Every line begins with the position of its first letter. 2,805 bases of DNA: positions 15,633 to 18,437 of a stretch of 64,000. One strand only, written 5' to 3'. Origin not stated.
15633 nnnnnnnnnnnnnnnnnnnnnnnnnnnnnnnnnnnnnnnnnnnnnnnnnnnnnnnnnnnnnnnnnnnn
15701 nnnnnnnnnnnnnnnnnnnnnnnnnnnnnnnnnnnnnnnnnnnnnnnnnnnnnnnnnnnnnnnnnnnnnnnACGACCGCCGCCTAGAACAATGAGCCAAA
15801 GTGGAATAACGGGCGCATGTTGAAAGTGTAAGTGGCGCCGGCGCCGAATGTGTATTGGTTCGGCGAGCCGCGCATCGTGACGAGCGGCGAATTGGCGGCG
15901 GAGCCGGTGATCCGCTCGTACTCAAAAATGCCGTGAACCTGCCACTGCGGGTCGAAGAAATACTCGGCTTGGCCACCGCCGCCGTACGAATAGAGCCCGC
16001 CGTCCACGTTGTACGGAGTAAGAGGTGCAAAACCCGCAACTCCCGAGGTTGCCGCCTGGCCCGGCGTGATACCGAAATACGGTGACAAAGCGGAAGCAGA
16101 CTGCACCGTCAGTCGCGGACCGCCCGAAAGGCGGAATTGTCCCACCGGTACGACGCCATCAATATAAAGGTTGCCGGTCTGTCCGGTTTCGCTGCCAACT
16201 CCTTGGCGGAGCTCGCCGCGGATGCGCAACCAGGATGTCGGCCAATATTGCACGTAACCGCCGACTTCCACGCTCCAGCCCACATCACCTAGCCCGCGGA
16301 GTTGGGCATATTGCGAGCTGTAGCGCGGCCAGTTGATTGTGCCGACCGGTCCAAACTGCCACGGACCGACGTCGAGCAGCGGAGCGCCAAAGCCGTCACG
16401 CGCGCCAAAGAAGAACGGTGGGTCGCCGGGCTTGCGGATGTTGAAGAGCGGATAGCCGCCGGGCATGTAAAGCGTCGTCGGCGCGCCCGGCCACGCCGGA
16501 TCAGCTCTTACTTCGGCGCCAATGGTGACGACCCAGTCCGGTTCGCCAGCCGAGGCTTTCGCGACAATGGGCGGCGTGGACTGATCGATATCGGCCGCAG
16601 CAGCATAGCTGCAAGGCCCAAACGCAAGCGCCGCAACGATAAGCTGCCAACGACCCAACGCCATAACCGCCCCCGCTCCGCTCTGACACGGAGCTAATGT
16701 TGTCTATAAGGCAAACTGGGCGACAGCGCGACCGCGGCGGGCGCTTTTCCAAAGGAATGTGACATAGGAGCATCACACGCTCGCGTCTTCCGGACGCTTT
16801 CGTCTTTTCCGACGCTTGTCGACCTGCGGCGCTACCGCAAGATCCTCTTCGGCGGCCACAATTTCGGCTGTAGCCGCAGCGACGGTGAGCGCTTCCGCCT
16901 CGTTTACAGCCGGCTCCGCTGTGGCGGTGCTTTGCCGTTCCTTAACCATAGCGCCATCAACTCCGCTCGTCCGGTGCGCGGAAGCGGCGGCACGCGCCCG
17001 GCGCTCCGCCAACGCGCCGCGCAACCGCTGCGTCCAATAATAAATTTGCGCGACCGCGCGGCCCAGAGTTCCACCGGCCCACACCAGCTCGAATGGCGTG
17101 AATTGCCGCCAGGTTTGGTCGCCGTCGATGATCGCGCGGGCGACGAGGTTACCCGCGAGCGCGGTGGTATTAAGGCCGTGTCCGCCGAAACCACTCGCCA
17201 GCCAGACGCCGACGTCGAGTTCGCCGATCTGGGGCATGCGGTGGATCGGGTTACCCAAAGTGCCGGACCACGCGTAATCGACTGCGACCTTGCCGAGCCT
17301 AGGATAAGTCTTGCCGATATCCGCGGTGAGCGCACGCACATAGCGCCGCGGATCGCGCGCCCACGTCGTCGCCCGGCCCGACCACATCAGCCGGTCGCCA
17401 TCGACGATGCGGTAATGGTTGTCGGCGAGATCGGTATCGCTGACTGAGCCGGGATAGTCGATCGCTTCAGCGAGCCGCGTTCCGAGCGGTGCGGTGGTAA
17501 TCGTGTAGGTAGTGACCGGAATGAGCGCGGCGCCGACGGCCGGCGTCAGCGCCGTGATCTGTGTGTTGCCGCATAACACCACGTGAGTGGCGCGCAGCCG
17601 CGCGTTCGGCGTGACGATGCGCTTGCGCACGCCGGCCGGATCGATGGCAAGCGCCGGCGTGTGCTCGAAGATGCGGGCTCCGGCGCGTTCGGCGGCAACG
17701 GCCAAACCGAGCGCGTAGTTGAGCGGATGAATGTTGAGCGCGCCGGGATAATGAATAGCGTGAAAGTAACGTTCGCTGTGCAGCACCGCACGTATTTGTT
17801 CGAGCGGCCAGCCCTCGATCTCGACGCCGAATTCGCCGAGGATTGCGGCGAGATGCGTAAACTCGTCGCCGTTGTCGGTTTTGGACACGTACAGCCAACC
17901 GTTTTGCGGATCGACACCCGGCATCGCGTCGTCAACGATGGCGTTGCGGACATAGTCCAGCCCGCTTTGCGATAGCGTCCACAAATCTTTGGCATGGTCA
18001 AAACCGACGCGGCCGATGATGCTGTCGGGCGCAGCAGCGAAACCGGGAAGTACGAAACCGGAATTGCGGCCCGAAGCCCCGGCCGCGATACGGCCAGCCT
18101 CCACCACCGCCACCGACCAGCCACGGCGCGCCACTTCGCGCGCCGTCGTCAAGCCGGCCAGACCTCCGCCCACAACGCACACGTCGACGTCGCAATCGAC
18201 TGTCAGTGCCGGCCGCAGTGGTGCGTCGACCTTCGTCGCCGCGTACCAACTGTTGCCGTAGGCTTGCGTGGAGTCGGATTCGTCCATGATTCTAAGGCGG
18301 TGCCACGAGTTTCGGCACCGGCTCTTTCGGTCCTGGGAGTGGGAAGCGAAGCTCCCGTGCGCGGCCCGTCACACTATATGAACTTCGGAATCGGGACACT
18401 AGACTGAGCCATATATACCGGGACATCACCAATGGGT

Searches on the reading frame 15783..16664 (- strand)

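Call 34: search_protein_families(library=pfam, proteins=[window:15783-16664:-], max_evalue=0.001)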
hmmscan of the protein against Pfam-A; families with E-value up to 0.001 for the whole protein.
window:15783-16664:- (293 aa): 1 family
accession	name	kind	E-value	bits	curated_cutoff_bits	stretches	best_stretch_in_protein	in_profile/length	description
PF06629.18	MipA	-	1.4e-35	124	24.2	1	48-281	1-221/221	MltA-interacting protein MipA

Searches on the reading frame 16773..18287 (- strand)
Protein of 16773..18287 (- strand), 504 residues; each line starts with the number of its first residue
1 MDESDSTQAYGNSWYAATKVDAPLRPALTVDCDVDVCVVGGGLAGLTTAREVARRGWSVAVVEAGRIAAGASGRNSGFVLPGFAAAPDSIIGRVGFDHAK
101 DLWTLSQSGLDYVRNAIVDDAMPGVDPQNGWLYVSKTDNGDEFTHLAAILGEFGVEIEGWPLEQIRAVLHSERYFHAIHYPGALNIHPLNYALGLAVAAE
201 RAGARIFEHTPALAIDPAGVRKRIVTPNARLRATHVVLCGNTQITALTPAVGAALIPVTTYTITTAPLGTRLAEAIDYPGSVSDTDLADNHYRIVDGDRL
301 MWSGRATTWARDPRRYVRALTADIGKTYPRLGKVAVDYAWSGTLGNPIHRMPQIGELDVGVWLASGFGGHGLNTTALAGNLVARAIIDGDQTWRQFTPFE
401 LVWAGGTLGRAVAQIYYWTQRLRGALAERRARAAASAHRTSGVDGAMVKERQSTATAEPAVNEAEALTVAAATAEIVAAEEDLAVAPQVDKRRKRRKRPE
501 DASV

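Call 34: search_protein_families(library=pfam, proteins=[window:16773-18287:-], max_evalue=0.001)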
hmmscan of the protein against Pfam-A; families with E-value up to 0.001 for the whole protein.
window:16773-18287:- (504 aa): 7 families
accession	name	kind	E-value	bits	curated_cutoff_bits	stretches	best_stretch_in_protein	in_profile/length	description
PF01266.30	DAO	-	1.3e-56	193.1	27.9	1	35-384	1-352/353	FAD dependent oxidoreductase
PF13450.12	NAD_binding_8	-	2.1e-05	25.2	21.9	1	38-72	1-35/68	NAD(P)-binding Rossmann-like domain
PF00890.30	FAD_binding_2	-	2.2e-05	24.3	20.4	1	35-74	1-40/414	FAD binding domain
PF01494.25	FAD_binding_3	-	4.8e-05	23.2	22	1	33-65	1-33/349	FAD binding domain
PF12831.13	FAD_oxidored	-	5.4e-05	23.1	27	1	35-74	1-40/416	FAD dependent oxidoreductase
PF07992.20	Pyr_redox_2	-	0.00013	21.9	26.1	1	35-67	2-34/291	Pyridine nucleotide-disulphide oxidoreductase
PF01946.23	Thi4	-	0.00036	20.3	26.2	1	33-70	17-54/235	Thi4 family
